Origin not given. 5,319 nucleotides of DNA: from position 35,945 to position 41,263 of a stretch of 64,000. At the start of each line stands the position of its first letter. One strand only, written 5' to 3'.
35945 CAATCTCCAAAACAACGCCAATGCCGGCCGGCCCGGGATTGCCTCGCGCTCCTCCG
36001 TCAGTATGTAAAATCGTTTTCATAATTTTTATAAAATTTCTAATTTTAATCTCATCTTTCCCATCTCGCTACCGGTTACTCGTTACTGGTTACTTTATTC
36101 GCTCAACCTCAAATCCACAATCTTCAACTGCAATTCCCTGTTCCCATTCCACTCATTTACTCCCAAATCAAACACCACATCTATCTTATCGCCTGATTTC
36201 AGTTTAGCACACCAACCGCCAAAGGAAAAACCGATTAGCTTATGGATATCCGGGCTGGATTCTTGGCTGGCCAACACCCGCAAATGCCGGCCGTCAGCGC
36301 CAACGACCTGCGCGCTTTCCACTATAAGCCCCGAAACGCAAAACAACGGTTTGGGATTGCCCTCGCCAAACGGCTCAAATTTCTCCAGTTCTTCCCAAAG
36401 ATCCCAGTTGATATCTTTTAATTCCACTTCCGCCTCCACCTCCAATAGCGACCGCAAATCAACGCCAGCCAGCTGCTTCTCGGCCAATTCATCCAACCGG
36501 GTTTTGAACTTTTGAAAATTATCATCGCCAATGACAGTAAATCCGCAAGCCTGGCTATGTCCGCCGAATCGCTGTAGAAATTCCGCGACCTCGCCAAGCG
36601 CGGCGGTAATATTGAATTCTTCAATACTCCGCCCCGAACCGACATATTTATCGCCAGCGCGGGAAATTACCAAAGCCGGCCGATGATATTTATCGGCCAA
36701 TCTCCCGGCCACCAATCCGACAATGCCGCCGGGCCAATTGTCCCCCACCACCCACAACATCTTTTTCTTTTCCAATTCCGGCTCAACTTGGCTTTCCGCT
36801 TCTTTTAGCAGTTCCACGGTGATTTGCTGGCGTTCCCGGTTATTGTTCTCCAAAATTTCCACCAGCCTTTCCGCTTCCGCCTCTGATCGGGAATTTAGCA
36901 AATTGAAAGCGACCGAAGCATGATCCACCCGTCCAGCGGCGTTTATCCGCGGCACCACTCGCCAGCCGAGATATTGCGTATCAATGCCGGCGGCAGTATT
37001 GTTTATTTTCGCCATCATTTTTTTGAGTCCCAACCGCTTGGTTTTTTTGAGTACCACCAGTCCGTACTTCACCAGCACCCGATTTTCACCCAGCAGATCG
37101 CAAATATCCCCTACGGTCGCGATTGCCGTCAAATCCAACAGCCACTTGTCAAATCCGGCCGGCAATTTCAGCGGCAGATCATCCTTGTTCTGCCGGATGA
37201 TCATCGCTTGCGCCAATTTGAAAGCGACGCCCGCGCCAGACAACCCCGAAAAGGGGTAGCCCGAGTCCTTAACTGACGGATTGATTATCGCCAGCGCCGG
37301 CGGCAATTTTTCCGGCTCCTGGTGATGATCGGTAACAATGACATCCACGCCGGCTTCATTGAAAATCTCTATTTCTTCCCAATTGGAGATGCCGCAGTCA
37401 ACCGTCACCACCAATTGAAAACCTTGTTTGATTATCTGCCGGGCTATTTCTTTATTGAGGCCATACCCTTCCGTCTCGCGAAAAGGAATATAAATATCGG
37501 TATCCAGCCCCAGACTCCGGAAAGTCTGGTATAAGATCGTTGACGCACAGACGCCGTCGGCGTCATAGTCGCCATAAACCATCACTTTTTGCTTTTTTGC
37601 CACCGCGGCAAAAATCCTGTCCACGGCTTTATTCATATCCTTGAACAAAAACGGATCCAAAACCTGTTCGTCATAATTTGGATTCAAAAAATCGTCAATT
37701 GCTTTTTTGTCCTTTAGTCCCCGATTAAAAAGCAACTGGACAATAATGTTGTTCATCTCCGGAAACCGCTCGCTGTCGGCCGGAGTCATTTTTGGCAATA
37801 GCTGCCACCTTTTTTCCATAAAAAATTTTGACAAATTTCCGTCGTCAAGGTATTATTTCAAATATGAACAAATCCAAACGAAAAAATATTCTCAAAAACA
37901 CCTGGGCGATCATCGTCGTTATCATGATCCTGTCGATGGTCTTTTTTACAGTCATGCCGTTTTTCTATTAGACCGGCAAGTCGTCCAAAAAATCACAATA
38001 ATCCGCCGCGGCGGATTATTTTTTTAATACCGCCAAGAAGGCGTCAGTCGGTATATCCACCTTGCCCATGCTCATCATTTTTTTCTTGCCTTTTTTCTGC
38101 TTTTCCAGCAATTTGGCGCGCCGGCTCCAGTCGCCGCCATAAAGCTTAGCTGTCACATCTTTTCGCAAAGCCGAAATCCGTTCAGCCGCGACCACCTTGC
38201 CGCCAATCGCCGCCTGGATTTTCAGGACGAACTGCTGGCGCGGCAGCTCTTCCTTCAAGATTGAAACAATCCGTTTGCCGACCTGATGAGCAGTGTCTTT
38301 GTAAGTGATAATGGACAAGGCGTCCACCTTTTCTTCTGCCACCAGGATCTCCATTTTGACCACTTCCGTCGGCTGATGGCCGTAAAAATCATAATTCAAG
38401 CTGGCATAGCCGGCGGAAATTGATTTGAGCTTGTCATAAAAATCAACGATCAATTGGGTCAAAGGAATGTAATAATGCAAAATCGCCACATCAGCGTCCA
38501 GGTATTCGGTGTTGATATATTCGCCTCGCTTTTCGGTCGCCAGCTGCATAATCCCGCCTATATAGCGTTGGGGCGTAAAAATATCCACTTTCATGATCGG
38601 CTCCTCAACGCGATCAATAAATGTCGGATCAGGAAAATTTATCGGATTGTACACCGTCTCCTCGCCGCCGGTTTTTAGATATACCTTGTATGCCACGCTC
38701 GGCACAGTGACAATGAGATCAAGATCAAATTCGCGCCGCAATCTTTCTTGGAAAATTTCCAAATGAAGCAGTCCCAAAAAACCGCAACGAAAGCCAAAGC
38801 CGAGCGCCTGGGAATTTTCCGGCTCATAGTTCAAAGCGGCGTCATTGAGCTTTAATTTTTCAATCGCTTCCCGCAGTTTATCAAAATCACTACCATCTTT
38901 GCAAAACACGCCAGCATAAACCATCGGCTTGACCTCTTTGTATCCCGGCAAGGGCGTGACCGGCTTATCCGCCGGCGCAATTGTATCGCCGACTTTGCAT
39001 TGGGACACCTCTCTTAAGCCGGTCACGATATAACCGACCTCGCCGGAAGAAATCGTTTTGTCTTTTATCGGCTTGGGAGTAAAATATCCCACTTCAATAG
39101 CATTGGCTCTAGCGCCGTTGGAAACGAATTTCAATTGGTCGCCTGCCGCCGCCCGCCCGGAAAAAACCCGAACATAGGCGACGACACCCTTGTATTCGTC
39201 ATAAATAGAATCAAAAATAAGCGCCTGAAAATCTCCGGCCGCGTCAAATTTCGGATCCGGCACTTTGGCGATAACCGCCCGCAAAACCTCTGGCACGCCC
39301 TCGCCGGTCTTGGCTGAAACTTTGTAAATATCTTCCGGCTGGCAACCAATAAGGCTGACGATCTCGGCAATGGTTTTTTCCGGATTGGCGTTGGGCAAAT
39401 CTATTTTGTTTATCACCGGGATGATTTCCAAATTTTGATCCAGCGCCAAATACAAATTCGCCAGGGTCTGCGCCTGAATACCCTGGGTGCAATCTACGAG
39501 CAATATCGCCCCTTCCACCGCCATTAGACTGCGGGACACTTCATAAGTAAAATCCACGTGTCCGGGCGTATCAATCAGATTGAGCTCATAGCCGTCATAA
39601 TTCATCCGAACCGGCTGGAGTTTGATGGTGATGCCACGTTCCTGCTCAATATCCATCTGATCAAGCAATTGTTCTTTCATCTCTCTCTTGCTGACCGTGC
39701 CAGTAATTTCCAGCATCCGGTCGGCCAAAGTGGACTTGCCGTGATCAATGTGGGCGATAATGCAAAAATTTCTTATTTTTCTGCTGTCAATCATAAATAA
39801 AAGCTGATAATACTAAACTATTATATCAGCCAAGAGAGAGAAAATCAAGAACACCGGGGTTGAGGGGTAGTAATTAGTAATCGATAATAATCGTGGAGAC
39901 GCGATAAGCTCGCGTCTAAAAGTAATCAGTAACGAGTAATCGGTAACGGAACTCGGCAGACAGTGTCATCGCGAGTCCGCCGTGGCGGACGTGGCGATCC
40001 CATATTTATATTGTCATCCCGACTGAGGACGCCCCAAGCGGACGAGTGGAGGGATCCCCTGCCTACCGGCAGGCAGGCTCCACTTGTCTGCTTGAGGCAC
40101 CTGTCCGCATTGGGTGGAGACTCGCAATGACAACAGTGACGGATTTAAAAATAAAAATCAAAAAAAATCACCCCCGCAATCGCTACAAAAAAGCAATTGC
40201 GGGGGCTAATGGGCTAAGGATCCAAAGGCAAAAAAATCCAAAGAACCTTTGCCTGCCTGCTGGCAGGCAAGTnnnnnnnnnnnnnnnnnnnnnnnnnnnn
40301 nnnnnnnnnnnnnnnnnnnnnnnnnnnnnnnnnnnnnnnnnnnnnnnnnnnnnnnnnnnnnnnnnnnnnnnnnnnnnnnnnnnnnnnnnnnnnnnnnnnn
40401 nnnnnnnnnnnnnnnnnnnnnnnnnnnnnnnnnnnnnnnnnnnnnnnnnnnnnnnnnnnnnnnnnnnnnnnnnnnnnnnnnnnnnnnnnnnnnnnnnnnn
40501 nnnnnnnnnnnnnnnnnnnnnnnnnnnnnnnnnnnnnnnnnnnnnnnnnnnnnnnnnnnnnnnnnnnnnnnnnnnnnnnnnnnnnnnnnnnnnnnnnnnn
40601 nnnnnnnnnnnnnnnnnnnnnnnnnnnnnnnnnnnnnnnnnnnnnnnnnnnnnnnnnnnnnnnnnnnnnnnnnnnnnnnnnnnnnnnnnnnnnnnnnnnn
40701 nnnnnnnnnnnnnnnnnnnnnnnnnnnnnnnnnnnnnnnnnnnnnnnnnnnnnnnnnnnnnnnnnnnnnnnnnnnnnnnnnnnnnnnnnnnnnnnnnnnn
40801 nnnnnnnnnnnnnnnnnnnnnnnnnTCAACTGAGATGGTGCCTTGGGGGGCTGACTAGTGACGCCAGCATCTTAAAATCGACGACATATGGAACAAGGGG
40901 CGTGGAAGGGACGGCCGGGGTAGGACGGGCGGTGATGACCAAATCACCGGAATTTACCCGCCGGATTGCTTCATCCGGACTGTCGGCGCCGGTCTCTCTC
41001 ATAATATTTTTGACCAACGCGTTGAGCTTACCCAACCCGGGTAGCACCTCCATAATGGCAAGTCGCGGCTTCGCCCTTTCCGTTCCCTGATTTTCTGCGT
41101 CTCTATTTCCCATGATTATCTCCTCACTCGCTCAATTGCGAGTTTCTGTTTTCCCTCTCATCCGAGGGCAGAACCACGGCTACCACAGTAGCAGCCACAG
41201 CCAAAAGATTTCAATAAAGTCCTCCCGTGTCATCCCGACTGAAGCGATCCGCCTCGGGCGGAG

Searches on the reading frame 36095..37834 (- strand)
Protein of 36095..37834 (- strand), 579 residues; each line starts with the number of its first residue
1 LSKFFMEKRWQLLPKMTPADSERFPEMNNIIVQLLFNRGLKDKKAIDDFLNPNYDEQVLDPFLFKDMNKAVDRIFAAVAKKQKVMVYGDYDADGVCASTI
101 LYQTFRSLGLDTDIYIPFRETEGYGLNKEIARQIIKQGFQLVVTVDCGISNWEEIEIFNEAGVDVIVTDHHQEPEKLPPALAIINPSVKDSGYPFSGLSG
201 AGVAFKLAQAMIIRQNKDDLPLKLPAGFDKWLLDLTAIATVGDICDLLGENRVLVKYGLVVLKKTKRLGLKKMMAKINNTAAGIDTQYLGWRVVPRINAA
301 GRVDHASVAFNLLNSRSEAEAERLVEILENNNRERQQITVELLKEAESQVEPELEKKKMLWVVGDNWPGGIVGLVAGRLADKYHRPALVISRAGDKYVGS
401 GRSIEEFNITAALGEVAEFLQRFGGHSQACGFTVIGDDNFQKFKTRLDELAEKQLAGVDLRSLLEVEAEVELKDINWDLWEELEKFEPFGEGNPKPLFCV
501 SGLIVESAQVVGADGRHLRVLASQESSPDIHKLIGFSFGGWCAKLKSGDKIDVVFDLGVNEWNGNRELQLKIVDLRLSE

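Call 10: search_protein_families(library=pfam, proteins=[window:36095-37834:-])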
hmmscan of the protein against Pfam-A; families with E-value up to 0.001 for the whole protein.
window:36095-37834:- (579 aa): 3 families
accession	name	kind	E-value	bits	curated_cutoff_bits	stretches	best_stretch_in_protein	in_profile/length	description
PF17768.7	RecJ_OB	-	2e-30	105.5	27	1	467-574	2-107/107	RecJ OB domain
PF01368.27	DHH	-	1.1e-25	90.7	28.1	1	83-217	1-107/125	DHH family, N-terminal domain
PF02272.25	DHHA1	-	9.6e-14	52.1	25.9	1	361-452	6-101/102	DHHA1 domain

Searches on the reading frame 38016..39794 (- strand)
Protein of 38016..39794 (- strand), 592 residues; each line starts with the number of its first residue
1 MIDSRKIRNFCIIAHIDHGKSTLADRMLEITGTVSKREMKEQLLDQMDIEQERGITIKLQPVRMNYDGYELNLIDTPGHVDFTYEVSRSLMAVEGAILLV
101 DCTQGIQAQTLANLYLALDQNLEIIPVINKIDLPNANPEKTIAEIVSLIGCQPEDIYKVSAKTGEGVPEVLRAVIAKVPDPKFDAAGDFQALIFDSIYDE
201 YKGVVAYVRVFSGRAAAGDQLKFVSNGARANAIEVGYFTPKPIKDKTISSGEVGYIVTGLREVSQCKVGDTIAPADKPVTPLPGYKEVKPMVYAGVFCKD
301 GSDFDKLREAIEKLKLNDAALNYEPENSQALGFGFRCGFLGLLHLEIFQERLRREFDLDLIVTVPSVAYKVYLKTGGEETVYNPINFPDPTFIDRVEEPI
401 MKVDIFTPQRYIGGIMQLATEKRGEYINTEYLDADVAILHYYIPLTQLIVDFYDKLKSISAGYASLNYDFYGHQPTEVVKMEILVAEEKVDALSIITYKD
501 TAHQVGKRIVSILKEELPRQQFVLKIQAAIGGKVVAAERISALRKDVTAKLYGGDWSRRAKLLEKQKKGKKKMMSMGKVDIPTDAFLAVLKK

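Call 10: search_protein_families(library=pfam, proteins=[window:38016-39794:-])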
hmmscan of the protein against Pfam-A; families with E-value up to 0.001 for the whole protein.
window:38016-39794:- (592 aa): 7 families
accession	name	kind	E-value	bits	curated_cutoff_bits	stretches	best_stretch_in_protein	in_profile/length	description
PF00009.33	GTP_EFTU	-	2.3e-57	194.1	26.5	1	6-179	2-187/188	Elongation factor Tu GTP binding domain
PF06421.17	LepA_C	-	2.5e-41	140.5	29.7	1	486-591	2-107/107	GTP-binding protein LepA C-terminus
PF00679.30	EFG_C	-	2.2e-20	72.9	27.9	1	396-482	2-87/89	Elongation factor G C-terminus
PF01926.29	MMR_HSR1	-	9e-06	26.2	21.9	1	17-130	9-113/113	50S ribosome-binding GTPase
PF03144.31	GTP_EFTU_D2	-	9.9e-06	26.3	30.3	1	203-273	1-73/73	Elongation factor Tu domain 2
PF14492.12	EFG_III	-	2e-05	25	27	1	289-362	3-73/75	Elongation Factor G, domain III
PF22042.2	EF-G_D2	-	2.9e-05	24.5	27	1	189-225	2-38/84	Elongation factor G domain 2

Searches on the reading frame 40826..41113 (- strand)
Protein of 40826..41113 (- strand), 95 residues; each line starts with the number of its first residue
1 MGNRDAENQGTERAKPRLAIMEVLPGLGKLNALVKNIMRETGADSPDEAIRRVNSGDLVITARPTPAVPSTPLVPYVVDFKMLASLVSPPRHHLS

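Call 10: search_protein_families(library=pfam, proteins=[window:40826-41113:-])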
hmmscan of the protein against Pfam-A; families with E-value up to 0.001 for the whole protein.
window:40826-41113:- (95 aa): 0 families

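Call 14: find_encoding_contigs(protein=window:40826-41113:-, flank=3000, max_places=10)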
Protein window:40826-41113:- (95 aa): no gene with exactly this product is on record in the collection.
